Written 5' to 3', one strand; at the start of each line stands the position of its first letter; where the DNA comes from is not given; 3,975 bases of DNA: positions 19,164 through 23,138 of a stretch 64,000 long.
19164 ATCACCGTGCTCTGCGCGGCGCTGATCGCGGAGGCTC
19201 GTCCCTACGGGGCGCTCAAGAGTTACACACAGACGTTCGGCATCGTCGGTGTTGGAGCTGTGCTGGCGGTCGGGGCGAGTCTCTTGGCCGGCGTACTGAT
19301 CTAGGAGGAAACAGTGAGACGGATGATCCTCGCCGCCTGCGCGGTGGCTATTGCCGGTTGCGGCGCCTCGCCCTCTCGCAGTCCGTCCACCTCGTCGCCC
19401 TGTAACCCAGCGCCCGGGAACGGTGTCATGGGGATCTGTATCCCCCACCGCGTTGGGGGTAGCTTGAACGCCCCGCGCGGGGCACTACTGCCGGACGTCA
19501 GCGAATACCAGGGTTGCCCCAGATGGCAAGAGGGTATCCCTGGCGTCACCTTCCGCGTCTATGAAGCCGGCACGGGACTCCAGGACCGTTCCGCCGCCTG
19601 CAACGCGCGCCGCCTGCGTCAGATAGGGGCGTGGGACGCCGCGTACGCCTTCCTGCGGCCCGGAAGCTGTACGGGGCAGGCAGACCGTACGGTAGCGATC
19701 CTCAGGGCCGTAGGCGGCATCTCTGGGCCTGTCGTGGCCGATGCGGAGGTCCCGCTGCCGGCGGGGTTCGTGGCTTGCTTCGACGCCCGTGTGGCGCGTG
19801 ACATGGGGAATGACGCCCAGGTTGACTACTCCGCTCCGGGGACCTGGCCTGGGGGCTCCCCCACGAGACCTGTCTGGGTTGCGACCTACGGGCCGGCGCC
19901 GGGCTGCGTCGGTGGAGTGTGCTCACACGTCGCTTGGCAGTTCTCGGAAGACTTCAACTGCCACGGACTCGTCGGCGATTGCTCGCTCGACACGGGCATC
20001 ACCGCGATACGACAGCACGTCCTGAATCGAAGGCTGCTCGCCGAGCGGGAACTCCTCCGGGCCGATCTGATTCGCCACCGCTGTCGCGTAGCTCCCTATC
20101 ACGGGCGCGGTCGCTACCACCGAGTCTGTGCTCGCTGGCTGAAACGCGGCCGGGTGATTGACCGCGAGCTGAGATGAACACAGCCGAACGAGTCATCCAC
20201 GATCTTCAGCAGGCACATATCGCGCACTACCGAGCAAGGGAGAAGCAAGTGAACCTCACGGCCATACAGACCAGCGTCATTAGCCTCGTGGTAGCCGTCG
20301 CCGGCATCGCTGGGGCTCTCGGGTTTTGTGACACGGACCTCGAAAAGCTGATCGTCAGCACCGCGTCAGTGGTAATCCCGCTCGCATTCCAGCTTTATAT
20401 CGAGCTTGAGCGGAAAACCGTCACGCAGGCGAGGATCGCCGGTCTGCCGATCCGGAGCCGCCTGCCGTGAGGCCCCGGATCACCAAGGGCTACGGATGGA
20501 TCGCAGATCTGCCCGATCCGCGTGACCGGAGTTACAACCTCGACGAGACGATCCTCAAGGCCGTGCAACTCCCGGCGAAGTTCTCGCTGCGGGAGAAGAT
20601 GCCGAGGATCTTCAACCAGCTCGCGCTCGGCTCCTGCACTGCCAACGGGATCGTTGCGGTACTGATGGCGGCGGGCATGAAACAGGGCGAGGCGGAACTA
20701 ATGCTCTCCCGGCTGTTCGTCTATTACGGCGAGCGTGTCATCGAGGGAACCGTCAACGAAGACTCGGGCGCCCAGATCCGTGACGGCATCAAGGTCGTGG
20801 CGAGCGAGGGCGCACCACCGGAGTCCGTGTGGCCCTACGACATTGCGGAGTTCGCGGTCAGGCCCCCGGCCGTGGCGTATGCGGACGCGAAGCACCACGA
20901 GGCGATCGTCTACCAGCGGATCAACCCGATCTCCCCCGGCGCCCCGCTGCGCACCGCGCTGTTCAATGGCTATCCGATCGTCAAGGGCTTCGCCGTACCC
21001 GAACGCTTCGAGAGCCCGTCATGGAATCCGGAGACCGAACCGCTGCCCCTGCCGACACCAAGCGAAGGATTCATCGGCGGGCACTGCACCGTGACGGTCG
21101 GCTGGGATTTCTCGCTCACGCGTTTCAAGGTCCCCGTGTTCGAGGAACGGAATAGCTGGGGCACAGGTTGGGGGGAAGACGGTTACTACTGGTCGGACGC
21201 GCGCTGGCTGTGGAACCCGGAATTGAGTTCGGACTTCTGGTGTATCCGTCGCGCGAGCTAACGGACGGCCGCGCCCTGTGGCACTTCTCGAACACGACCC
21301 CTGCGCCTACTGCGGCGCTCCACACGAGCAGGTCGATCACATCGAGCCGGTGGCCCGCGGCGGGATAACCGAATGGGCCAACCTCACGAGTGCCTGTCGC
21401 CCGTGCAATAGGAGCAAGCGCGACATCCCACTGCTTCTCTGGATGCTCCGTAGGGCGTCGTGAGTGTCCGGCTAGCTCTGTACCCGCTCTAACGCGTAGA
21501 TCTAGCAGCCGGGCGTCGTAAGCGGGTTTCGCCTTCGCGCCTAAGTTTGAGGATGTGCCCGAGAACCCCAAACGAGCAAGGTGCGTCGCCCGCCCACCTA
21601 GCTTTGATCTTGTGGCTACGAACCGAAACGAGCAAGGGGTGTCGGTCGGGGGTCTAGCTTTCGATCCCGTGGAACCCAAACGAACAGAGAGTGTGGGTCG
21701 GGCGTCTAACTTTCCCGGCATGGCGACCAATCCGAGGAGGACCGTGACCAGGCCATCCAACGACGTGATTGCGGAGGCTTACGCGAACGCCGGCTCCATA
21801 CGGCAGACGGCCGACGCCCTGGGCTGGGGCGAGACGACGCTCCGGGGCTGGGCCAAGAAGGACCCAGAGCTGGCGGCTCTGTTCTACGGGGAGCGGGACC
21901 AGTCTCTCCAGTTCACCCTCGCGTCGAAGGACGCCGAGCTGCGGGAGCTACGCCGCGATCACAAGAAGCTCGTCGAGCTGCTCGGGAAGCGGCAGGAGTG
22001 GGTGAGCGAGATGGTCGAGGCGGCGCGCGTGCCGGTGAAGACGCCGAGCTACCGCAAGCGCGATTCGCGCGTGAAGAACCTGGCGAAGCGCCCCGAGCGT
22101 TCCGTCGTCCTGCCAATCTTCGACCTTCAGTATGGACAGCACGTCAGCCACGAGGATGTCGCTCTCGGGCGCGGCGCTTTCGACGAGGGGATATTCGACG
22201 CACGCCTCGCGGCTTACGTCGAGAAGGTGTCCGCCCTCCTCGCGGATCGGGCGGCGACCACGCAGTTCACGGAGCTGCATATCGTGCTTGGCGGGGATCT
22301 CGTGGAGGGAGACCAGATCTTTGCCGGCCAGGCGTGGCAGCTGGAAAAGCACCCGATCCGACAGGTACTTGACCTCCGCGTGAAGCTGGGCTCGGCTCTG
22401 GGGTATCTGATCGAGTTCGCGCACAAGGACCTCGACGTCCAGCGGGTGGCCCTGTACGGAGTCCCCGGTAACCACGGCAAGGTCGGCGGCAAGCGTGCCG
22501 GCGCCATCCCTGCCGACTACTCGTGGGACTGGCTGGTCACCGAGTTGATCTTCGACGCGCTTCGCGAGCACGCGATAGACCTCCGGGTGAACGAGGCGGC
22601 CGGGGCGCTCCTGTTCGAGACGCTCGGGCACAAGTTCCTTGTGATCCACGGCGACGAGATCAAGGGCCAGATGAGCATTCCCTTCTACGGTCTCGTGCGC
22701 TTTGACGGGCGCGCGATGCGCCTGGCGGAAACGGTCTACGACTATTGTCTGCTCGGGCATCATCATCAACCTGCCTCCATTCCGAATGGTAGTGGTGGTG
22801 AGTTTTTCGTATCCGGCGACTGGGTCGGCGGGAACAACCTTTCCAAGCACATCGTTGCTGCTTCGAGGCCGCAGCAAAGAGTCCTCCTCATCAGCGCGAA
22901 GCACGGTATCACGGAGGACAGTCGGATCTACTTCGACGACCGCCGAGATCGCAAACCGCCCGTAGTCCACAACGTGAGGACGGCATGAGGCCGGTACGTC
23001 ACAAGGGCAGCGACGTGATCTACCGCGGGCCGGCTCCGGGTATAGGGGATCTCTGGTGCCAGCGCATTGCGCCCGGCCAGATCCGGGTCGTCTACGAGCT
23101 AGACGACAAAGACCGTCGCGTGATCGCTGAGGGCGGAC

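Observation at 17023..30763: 87-nt two-hairpin leader duplicated in front of two unrelated secreted-protein genes (riboswitch-like)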

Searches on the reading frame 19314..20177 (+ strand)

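Call 13: search_protein_families(library=pfam, proteins=[window:19314-20177:+], max_evalue=0.01)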
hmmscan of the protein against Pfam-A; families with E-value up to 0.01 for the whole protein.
window:19314-20177:+ (287 aa): 1 family
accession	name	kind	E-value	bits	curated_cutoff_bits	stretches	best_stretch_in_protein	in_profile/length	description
PF01183.26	Glyco_hydro_25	-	2.8e-05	25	27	1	61-218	2-179/180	Glycosyl hydrolases family 25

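Call 14: search_protein_families(library=phrogs, proteins=[window:19314-20177:+], max_evalue=0.001)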
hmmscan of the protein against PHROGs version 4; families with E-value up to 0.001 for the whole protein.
window:19314-20177:+ (287 aa): 2 families
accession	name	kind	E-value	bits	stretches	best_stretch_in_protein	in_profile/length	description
phrog_291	-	lysis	0.00034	20.5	0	57-145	113-205/509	endolysin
phrog_6219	-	lysis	0.00068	20.2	1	186-239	144-197/326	endolysin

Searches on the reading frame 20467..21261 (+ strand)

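Call 13: search_protein_families(library=pfam, proteins=[window:20467-21261:+], max_evalue=0.01)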
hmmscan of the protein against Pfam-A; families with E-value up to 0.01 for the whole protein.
window:20467-21261:+ (264 aa): 1 family
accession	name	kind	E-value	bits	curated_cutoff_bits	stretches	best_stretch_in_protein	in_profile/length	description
PF00112.29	Peptidase_C1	-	8.1e-06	26.5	20.7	1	46-242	15-201/220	Papain family cysteine protease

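Call 14: search_protein_families(library=phrogs, proteins=[window:20467-21261:+], max_evalue=0.001)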
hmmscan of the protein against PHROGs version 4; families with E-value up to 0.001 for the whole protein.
window:20467-21261:+ (264 aa): 1 family
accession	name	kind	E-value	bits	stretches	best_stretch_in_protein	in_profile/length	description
phrog_16701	-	other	6.1e-07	30.1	0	161-241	140-209/234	peptidase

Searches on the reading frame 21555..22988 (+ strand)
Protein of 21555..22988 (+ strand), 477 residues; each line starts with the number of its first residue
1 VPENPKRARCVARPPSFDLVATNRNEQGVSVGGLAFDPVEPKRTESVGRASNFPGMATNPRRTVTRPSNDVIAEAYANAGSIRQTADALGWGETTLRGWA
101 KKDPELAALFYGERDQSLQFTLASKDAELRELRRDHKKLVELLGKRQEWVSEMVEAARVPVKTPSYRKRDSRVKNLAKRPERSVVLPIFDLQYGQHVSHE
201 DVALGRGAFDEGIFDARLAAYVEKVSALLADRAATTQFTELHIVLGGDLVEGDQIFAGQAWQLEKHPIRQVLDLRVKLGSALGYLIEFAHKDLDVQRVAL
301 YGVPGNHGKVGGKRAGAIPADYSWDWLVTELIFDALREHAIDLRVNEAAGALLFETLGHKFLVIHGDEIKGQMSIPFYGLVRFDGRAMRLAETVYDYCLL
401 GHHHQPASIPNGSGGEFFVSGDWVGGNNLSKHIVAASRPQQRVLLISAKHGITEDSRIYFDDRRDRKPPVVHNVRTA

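Call 13: search_protein_families(library=pfam, proteins=[window:21555-22988:+], max_evalue=0.01)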
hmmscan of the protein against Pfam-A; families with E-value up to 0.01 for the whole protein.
window:21555-22988:+ (477 aa): 0 families

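Call 14: search_protein_families(library=phrogs, proteins=[window:21555-22988:+], max_evalue=0.001)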
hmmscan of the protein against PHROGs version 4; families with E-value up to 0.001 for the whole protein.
window:21555-22988:+ (477 aa): 1 family
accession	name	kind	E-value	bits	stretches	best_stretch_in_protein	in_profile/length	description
phrog_284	-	DNA, RNA and nucleotide metabolism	5.6e-34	118.7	1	125-456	78-390/398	exonuclease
